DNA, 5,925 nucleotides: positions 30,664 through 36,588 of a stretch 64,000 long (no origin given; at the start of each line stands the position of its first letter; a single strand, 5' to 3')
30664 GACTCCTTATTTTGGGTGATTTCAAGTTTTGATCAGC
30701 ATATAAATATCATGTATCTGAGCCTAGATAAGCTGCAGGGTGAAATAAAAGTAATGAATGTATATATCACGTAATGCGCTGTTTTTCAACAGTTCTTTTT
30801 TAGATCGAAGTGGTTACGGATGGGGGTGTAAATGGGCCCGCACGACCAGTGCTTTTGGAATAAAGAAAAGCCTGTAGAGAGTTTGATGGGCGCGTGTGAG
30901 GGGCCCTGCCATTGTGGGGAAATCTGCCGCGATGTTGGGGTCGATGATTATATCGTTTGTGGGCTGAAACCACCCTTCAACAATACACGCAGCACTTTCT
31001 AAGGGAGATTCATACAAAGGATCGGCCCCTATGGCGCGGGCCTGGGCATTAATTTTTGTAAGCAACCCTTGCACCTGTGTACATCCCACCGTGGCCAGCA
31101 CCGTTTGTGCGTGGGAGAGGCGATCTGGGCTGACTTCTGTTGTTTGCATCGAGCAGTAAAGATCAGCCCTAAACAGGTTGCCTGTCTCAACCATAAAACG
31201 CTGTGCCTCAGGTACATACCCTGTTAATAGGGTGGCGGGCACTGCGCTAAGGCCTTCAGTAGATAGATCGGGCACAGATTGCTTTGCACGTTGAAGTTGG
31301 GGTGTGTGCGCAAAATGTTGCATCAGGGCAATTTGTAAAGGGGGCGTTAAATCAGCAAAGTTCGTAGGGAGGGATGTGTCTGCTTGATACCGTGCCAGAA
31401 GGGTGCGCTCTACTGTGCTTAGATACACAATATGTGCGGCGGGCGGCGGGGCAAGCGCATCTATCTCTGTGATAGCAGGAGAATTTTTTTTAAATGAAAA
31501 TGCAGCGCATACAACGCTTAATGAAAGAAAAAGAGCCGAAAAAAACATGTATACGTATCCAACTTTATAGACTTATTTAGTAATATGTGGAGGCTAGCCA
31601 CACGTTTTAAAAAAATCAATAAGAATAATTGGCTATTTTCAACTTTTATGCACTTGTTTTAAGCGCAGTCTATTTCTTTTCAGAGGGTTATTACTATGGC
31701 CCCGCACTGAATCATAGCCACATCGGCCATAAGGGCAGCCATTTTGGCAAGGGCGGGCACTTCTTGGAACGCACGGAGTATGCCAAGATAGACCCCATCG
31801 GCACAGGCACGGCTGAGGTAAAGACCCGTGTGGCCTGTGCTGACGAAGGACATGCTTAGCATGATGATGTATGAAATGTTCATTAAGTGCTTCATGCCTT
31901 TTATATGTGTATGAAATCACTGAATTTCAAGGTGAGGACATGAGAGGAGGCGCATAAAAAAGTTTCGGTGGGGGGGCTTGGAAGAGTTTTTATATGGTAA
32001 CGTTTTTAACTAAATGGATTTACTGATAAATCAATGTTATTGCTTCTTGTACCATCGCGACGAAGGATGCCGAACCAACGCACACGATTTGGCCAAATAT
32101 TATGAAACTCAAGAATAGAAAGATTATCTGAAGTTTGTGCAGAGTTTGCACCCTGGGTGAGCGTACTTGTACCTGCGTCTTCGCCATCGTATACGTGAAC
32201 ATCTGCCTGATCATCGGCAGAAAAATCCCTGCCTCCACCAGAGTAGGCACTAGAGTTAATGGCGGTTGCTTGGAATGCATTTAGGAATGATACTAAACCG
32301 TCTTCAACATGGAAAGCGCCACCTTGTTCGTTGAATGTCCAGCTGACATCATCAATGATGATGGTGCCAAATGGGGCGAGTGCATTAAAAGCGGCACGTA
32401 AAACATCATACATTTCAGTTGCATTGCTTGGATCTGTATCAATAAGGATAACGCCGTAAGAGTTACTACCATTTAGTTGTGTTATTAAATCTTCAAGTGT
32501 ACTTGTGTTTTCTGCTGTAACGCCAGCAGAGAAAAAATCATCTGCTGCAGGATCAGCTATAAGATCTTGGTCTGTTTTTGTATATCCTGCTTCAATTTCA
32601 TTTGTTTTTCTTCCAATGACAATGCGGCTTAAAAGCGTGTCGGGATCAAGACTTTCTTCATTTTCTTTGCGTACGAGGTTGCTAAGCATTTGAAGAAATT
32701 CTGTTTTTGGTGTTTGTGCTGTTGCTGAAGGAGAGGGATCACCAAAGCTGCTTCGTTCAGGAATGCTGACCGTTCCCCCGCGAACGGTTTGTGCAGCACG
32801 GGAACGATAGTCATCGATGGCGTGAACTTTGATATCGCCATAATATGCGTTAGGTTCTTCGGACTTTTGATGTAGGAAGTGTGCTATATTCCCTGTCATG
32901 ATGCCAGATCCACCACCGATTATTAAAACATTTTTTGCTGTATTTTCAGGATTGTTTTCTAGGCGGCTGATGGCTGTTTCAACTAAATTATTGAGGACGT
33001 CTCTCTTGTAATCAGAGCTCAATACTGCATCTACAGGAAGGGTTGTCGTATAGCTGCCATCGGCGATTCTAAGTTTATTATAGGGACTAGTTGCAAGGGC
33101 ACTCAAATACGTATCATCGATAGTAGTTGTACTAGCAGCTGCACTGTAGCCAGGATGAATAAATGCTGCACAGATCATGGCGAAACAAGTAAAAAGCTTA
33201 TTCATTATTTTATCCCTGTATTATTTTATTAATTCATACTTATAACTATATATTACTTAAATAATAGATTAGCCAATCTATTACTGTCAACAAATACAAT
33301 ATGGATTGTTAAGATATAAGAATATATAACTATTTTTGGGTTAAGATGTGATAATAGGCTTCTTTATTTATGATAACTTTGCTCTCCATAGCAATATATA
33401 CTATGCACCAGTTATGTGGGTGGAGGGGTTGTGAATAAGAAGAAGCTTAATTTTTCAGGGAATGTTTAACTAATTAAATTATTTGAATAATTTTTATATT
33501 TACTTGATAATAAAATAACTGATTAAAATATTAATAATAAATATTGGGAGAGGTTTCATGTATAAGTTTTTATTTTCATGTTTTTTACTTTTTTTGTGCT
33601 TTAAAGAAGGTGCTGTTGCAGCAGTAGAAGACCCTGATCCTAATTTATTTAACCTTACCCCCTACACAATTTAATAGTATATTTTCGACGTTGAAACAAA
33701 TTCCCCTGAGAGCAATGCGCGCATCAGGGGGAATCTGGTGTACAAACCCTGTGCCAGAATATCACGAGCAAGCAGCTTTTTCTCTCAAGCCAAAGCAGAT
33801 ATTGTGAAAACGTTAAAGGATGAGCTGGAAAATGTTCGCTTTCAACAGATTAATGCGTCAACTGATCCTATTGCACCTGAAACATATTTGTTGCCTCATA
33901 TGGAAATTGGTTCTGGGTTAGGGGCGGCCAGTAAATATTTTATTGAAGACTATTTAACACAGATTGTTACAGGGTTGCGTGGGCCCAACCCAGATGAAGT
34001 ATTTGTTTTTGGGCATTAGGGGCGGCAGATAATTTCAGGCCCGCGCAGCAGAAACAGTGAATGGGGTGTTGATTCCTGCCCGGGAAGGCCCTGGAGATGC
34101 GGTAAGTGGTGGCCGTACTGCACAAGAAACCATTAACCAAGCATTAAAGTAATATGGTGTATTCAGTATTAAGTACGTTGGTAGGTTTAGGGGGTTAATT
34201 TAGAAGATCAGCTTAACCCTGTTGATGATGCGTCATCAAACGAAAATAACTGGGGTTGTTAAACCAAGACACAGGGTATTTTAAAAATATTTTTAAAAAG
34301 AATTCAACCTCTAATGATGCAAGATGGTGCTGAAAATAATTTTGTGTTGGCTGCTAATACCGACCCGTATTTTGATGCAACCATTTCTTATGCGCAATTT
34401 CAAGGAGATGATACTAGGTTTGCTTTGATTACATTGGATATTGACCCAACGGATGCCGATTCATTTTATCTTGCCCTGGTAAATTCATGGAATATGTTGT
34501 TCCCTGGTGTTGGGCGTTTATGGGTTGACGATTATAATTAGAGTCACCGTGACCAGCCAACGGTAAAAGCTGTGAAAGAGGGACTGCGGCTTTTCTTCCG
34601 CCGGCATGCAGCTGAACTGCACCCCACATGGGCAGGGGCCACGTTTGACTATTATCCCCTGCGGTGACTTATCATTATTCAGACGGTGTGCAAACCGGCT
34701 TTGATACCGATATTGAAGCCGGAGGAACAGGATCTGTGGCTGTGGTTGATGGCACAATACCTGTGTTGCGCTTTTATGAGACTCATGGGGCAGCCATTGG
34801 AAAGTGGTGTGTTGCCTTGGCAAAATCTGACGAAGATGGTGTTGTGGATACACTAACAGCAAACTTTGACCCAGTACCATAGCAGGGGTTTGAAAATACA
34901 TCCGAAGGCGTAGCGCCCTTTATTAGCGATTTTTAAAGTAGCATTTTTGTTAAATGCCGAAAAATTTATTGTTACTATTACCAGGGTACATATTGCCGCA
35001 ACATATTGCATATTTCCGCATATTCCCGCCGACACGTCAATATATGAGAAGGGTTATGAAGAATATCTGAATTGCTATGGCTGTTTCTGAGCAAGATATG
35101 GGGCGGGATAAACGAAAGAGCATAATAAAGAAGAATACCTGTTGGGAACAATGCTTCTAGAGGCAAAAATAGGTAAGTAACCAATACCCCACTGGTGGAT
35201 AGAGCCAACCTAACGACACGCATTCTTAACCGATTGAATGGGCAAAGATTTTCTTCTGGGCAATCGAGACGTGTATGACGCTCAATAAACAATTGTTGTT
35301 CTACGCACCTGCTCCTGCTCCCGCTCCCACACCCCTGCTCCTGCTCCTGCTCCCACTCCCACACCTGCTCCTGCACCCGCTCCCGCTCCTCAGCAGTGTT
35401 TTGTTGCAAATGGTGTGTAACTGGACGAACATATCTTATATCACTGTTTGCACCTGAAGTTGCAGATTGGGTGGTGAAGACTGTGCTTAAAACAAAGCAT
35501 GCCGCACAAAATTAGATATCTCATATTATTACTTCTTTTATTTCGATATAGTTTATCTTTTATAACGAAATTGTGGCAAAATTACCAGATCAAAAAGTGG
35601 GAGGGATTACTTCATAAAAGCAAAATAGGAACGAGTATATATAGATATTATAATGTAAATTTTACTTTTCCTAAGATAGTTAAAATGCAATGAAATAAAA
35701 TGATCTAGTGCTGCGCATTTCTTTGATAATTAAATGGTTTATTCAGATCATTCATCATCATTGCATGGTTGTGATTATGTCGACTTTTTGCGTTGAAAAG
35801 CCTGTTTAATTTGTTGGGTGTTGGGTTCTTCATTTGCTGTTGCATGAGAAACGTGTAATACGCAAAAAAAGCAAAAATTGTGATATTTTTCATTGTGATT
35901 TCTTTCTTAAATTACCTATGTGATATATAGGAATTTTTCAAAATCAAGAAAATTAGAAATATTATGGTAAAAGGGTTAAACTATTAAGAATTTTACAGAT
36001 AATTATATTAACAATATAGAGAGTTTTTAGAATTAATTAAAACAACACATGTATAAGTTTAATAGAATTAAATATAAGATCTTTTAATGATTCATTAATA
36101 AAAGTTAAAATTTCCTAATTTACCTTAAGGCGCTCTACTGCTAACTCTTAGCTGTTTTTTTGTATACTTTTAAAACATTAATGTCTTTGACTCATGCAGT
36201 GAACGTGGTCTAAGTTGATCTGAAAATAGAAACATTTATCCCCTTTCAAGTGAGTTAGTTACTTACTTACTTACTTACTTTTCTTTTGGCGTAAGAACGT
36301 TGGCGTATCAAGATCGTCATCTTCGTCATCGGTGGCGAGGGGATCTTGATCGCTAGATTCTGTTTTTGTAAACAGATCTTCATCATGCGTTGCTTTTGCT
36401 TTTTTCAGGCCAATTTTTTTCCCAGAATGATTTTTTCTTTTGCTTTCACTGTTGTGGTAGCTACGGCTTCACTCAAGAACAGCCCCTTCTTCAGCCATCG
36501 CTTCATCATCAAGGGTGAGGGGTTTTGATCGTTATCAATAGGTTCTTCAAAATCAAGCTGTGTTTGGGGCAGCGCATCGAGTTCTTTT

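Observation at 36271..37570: ftsZ carries at least 7 single-base indels but no nonsense codons once the frame is repaired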

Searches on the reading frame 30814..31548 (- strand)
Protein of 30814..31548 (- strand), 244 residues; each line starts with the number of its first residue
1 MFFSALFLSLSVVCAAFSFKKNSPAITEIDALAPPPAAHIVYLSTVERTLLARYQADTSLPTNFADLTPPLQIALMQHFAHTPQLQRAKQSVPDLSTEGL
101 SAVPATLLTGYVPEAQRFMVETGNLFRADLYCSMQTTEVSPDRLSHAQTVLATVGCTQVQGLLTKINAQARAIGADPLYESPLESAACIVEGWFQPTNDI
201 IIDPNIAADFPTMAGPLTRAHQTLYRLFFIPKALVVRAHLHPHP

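Call 16: search_protein_families(library=pfam, proteins=[window:30814-31548:-], max_evalue=0.00001)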
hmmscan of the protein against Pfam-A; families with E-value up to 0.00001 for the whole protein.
window:30814-31548:- (244 aa): 0 families

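Call 45: find_encoding_contigs(protein=window:30817-31548:-, flank=10000, max_places=10)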
Protein window:30817-31548:- (244 aa): 11 contigs read that carry it; 9 places shown.
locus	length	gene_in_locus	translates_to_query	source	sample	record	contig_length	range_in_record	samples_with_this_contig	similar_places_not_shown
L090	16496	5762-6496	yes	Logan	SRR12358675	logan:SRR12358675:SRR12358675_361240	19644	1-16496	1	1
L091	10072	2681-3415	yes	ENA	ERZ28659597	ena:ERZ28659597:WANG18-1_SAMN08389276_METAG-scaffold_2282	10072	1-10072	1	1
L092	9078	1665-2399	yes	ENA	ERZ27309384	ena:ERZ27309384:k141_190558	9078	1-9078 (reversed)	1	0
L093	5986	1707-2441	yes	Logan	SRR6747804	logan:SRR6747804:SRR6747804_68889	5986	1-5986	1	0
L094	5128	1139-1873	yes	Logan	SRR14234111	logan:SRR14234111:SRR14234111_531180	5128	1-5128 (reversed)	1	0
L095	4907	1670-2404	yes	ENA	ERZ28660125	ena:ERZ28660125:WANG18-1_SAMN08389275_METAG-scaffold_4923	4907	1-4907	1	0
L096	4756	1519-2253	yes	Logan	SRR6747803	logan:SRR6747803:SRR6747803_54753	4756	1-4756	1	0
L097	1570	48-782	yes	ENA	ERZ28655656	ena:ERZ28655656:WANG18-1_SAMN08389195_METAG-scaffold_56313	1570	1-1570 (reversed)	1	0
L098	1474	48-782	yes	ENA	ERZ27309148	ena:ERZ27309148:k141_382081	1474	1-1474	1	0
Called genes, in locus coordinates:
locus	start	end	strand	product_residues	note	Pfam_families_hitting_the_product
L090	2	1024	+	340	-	?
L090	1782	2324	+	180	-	-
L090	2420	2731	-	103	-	-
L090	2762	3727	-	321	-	-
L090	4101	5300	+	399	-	-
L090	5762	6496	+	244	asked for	-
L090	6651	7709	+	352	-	-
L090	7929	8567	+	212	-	-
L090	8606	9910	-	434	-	-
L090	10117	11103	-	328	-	-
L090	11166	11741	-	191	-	PF17289:Terminase_6C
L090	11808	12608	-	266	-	-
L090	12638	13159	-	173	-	-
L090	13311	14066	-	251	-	PF13505:OMP_b-brl (weak)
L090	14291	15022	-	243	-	PF13505:OMP_b-brl (weak)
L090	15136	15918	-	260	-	PF03237:Terminase_6N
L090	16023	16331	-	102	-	-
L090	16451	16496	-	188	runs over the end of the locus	-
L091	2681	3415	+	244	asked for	-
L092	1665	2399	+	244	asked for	-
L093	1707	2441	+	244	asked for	-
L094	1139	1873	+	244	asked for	-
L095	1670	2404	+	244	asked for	-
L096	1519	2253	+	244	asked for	-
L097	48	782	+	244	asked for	-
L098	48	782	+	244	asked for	-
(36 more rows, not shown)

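Call 50: search_protein_families(library=pfam, proteins=[L090:11166-11741:-, L090:15136-15918:-, L090:8606-9910:-, L090:10117-11103:-, L090:4101-5300:+, P0243, P0249, P0245], max_evalue=0.001)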
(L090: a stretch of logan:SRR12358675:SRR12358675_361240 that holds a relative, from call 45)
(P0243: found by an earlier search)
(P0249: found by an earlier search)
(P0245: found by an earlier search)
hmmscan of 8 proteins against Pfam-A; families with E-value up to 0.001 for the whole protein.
L090:11166-11741:- (191 aa): 1 family
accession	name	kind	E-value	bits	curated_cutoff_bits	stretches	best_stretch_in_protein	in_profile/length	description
PF17289.8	Terminase_6C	-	1.5e-23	84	22.6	1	27-173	1-154/155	Terminase RNaseH-like domain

L090:15136-15918:- (260 aa): 1 family
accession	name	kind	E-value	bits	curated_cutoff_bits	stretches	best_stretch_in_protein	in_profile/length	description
PF03237.21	Terminase_6N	-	4.7e-27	95.5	22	1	43-244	1-213/215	Terminase large subunit, T4likevirus-type, N-terminal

L090:8606-9910:- (434 aa): 0 families

L090:10117-11103:- (328 aa): 0 families

L090:4101-5300:+ (399 aa): 0 families

P0243 (771 aa): 0 families

P0249 (447 aa): 0 families

P0245 (352 aa): 0 families

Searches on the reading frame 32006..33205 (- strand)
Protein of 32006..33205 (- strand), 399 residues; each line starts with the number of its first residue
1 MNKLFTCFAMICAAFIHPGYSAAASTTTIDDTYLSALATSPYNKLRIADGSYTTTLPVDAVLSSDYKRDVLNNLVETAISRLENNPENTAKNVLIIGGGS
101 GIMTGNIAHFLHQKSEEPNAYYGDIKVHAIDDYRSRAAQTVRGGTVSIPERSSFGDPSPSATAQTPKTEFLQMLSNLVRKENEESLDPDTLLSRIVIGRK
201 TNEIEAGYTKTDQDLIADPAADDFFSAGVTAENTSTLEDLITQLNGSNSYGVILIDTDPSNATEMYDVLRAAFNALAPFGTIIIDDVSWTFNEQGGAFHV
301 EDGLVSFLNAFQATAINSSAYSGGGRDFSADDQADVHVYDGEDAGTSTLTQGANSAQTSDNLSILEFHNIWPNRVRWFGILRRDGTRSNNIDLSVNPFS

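Call 13: find_encoding_contigs(protein=window:32006-33205:-, flank=10000, max_places=6)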
Protein window:32006-33205:- (399 aa): no gene with exactly this product is on record in the collection.

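Call 16: search_protein_families(library=pfam, proteins=[window:32006-33205:-], max_evalue=0.00001)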
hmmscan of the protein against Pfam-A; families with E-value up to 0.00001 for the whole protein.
window:32006-33205:- (399 aa): 0 families

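Call 50: search_protein_families(library=pfam, proteins=[P0243, P0249, P0245], max_evalue=0.001)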
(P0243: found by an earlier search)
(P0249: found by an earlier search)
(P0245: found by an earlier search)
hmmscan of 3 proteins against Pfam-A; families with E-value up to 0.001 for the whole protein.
P0243 (771 aa): 0 families

P0249 (447 aa): 0 families

P0245 (352 aa): 0 families

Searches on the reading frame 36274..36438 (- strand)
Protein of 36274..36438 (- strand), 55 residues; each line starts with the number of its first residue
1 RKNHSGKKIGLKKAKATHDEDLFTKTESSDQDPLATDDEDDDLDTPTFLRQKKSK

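Call 51: search_protein_families(library=ncbifam, proteins=[window:36274-36438:-], max_evalue=0.01)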
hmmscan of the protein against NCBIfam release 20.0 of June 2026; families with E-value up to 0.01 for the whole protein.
window:36274-36438:- (55 aa): 0 families
